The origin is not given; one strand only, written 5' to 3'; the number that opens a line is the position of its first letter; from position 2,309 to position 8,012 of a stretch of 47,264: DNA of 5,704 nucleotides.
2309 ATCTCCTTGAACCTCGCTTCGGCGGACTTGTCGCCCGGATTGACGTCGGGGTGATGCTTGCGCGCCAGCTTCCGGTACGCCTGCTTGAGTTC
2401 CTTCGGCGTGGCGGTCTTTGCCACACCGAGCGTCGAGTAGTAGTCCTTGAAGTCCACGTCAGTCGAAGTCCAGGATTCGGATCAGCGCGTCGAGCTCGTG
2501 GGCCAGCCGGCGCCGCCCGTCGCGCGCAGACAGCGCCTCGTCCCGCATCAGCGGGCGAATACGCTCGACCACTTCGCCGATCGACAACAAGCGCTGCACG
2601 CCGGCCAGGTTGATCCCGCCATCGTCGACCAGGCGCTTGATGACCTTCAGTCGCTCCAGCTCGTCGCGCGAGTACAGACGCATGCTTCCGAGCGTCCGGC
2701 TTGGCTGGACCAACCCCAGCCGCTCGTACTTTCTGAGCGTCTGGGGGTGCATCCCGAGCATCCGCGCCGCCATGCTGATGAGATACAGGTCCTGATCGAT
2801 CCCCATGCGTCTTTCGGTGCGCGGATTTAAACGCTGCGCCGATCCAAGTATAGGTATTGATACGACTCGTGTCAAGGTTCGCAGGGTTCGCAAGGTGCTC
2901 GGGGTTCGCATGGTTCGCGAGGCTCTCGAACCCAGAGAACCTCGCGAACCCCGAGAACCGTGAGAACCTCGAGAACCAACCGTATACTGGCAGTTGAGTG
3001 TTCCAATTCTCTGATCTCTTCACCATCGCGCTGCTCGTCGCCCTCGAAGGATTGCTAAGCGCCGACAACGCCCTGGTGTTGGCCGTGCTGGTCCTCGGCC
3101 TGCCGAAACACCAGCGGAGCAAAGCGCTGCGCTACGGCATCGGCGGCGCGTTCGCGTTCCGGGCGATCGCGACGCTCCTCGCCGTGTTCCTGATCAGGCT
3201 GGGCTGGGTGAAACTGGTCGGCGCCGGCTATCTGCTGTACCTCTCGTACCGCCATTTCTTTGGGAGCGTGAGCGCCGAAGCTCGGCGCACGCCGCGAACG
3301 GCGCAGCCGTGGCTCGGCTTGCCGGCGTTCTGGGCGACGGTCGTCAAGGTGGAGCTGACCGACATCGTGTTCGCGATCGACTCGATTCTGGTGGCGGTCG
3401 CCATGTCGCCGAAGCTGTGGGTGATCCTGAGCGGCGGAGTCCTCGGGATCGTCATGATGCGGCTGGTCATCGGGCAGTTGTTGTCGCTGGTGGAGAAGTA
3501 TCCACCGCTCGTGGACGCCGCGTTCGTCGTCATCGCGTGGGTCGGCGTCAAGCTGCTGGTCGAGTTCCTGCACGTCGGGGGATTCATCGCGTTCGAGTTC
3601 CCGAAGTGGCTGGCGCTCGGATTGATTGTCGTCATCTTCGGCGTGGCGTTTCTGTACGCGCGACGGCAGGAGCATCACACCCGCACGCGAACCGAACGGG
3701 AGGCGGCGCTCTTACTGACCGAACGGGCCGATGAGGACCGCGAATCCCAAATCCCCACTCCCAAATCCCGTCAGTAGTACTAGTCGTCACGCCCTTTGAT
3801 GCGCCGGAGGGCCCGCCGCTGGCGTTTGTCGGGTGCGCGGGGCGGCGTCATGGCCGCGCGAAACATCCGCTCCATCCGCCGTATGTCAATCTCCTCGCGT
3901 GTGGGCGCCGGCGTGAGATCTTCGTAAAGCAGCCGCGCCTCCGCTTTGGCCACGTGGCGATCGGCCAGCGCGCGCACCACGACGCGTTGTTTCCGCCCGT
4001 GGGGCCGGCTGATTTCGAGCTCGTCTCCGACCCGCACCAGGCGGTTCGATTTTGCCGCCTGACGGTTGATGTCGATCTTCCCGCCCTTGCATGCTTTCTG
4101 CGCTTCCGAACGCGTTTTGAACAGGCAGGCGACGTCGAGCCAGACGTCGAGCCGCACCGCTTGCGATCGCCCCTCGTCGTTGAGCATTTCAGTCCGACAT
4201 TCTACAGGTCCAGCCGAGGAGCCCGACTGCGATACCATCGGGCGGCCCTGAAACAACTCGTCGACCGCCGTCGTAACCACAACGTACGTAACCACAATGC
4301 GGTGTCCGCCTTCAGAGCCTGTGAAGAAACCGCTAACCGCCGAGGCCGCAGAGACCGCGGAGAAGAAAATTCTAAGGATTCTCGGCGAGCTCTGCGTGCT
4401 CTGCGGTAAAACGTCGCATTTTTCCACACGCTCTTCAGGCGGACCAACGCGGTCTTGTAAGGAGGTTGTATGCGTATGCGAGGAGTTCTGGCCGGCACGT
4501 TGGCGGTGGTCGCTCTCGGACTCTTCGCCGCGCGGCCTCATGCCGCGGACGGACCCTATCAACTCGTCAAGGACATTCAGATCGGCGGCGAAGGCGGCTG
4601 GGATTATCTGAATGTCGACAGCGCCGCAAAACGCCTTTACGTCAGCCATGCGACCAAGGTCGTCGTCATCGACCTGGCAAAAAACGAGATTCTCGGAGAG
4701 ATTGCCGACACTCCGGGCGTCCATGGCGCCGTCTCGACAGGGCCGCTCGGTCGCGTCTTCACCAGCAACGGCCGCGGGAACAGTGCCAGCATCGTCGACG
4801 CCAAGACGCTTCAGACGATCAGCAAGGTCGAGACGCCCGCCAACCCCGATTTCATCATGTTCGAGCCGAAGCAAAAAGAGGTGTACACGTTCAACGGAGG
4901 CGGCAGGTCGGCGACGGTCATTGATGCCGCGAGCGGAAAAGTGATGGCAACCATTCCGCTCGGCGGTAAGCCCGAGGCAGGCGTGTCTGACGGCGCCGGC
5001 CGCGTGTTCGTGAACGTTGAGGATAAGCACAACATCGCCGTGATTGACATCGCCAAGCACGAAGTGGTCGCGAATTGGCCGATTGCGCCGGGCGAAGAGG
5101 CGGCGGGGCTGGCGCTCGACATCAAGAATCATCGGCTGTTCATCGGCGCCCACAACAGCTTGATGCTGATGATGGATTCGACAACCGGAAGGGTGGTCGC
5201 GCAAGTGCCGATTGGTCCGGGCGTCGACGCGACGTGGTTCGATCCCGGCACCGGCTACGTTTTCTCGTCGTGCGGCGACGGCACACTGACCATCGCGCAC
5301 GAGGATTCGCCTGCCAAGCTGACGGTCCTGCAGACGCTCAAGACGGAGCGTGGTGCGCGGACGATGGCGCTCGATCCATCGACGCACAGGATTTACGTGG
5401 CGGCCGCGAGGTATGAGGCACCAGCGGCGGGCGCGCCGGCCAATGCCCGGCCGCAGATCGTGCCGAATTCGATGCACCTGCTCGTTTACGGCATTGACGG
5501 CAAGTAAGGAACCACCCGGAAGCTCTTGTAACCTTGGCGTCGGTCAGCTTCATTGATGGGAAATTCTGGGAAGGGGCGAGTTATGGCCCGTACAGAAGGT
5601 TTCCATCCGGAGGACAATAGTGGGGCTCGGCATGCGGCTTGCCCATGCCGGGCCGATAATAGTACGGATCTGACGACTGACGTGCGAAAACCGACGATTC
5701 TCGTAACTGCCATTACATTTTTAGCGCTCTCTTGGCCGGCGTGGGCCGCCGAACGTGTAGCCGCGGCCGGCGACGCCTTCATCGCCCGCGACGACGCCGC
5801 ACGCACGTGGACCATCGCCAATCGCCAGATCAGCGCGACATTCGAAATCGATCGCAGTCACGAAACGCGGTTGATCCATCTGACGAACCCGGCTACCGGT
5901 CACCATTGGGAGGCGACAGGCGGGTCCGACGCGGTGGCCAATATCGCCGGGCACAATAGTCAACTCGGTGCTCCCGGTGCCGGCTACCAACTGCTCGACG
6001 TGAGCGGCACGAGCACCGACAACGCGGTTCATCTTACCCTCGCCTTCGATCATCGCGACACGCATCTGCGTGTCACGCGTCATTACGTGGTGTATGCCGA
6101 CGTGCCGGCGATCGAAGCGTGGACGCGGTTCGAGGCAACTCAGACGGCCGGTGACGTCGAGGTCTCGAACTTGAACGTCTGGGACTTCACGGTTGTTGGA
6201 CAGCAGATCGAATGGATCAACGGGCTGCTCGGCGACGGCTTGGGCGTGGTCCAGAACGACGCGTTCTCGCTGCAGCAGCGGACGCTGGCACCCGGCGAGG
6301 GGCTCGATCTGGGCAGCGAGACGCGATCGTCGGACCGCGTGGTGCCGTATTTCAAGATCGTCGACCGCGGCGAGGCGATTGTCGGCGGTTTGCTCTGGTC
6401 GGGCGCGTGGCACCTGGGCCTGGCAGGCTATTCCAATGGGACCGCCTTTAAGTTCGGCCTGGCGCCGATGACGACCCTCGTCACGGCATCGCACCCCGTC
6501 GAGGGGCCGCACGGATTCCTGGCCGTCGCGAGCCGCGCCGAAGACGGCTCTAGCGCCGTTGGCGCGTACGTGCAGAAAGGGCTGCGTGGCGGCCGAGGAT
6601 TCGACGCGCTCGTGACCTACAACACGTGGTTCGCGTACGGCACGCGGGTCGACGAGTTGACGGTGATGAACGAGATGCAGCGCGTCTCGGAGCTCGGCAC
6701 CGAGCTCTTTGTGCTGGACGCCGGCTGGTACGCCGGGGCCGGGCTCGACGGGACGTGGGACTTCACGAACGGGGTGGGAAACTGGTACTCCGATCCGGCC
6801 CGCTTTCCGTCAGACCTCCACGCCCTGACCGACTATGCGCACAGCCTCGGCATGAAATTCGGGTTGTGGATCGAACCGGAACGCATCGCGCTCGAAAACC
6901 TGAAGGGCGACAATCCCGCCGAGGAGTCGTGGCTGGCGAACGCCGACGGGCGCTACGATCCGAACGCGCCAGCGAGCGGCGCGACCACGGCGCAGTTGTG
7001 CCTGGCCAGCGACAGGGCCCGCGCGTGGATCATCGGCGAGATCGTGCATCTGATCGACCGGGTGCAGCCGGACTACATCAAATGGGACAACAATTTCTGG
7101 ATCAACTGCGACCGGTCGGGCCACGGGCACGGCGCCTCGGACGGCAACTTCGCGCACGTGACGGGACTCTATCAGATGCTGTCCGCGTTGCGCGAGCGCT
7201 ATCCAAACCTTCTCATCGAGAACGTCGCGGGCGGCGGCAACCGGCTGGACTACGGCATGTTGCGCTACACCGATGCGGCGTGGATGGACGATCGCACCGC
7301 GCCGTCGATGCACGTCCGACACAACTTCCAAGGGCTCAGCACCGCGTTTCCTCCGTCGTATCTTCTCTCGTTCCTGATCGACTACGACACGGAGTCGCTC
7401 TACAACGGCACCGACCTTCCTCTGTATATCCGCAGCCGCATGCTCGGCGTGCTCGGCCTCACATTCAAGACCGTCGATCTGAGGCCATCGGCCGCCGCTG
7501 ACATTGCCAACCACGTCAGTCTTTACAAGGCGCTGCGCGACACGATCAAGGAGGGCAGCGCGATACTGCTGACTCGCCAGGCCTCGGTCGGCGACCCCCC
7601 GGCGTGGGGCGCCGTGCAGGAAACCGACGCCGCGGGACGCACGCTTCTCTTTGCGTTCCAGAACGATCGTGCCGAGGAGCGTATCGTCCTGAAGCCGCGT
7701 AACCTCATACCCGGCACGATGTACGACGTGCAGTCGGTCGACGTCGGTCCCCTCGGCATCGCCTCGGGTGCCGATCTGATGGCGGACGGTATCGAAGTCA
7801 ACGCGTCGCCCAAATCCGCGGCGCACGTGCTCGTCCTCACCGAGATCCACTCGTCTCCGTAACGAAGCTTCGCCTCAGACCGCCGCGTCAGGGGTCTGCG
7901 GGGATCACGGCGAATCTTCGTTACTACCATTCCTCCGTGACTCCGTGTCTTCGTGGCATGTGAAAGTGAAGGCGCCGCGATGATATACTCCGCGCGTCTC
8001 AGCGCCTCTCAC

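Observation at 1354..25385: Most intergenic gaps are filled by long imperfect hairpins assembled from 7-9 nt tandem units, in several sequence families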

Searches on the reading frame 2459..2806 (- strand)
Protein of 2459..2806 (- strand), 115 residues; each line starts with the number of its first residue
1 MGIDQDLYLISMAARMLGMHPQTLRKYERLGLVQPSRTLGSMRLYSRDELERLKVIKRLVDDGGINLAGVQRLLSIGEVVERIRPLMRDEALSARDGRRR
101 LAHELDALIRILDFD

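Call 55: find_encoding_contigs(protein=window:2459-2806:-, flank=4000, max_places=10)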
Protein window:2459-2806:- (115 aa): 5 contigs read that carry it; 5 places shown.
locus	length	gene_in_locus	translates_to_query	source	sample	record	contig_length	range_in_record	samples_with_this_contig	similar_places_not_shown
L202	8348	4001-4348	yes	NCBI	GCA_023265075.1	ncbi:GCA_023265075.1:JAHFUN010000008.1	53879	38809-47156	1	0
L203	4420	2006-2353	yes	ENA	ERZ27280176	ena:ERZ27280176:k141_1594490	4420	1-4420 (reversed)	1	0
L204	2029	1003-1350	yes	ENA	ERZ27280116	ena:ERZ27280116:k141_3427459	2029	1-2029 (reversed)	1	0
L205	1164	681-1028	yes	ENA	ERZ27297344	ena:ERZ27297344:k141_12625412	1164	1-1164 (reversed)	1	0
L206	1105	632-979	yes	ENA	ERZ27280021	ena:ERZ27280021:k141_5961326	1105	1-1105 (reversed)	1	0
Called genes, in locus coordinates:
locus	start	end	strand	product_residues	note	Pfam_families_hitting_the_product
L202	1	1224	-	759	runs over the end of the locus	PF02065:Melibiase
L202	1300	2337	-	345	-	PF25174:Beta-prop_THOC3 (faint), PF21783:YNCE (weak)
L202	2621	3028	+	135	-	PF01479:S4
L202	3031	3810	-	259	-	PF03741:TerC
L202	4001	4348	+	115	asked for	PF13411:MerR_1, PF00376:MerR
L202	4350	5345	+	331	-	PF00226:DnaJ, PF01556:DnaJ_C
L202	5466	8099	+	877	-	PF02861:Clp_N, PF23569:NBD_SMAX1, PF00004:AAA, PF17871:AAA_lid_9, PF07724:AAA_2, PF00004:AAA, PF07728:AAA_5, PF10431:ClpB_D2-small, +9 more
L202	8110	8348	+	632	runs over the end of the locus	PF06480:FtsH_ext, PF00004:AAA, PF07728:AAA_5 (weak), PF17862:AAA_lid_3, PF01434:Peptidase_M41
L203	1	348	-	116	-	?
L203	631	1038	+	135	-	PF01479:S4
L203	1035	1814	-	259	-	PF03741:TerC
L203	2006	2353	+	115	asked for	PF13411:MerR_1, PF00376:MerR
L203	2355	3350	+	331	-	PF00226:DnaJ, PF01556:DnaJ_C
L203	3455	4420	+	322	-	?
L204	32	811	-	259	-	PF03741:TerC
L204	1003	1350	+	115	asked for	PF13411:MerR_1, PF00376:MerR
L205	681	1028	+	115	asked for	PF13411:MerR_1, PF00376:MerR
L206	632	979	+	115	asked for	PF13411:MerR_1, PF00376:MerR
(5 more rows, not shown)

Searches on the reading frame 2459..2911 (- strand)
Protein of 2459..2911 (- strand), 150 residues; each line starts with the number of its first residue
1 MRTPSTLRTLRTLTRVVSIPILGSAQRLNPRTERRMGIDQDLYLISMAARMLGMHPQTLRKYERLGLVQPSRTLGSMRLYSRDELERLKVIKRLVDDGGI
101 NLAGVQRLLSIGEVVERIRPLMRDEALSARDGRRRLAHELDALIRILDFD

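Call 9: search_protein_families(library=pfam, proteins=[window:2459-2911:-])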
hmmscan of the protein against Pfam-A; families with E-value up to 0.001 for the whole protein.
window:2459-2911:- (150 aa): 3 families
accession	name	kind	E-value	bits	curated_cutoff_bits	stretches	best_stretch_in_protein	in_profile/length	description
PF13411.12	MerR_1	-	1.5e-18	67.1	21.6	1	43-110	1-67/69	MerR HTH family regulatory protein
PF00376.29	MerR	-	2.4e-10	40.5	28.2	1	45-80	2-38/38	MerR family regulatory protein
PF12728.13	HTH_17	-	2.7e-05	24.8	27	1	48-88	7-46/51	Helix-turn-helix domain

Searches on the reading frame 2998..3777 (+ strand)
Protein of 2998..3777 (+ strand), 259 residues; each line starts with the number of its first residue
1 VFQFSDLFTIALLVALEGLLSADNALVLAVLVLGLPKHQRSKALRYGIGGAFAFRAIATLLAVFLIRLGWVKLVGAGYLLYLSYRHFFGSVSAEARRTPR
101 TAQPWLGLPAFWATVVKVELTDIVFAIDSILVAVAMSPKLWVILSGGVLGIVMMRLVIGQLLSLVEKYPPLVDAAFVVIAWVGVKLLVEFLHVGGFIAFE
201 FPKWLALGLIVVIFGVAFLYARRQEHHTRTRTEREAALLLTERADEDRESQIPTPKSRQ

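Call 9: search_protein_families(library=pfam, proteins=[window:2998-3777:+])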
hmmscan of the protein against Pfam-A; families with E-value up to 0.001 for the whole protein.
window:2998-3777:+ (259 aa): 1 family
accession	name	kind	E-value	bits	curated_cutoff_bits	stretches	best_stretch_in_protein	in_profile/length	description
PF03741.22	TerC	-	2.9e-47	161.1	27.8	1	13-189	3-177/178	Integral membrane protein TerC family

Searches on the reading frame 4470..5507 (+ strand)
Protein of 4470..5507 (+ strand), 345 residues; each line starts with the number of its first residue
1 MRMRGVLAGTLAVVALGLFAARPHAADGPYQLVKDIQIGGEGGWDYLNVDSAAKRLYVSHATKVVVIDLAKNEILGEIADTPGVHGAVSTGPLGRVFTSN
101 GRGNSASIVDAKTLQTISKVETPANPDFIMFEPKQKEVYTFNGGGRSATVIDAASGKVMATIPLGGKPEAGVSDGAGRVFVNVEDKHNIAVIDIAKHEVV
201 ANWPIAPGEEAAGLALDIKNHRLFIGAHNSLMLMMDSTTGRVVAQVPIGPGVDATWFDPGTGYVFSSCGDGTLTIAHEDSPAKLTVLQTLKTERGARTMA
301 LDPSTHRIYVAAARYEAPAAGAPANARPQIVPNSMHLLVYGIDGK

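Call 9: search_protein_families(library=pfam, proteins=[window:4470-5507:+])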
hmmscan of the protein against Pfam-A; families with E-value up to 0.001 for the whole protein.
window:4470-5507:+ (345 aa): 3 families
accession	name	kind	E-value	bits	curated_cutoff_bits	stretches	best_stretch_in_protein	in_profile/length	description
PF21783.3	YNCE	-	2.3e-09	37.5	27.1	1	83-169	243-329/339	YNCE-like beta-propeller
PF25174.1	Beta-prop_THOC3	-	1.8e-05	24.4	305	0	187-311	69-189/272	THOC3 beta-propeller domain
PF13570.13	Beta-prop_ACSF4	-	0.0004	20.3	133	0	219-310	18-108/329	Beta-alanine-activating enzyme, beta-propeller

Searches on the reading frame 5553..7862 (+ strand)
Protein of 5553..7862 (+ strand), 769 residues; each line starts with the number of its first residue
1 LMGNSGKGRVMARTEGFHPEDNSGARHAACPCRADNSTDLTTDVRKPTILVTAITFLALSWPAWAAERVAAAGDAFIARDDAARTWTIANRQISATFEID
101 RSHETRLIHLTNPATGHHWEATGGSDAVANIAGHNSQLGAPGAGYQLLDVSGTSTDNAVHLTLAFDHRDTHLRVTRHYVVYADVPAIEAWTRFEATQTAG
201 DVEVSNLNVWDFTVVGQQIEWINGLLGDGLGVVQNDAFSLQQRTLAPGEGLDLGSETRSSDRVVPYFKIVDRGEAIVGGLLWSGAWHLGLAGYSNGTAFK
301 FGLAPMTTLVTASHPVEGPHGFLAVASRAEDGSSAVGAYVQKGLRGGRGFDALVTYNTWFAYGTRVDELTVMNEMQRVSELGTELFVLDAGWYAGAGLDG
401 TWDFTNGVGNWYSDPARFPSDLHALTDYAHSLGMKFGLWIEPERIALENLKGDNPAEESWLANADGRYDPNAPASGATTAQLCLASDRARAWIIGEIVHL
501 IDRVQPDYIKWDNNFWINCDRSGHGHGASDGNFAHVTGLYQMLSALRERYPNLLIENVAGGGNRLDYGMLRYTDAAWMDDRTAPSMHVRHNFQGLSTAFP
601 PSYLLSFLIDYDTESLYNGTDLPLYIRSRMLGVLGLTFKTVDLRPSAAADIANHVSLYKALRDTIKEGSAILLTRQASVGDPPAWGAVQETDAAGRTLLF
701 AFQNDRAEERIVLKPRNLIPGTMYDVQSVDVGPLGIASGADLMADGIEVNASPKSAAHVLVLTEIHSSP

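Call 9: search_protein_families(library=pfam, proteins=[window:5553-7862:+])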
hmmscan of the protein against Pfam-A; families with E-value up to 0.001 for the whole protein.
window:5553-7862:+ (769 aa): 1 family
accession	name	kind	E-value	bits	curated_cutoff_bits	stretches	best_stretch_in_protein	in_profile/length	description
PF02065.24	Melibiase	-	3.1e-43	148.5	27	1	355-668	44-347/347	Melibiase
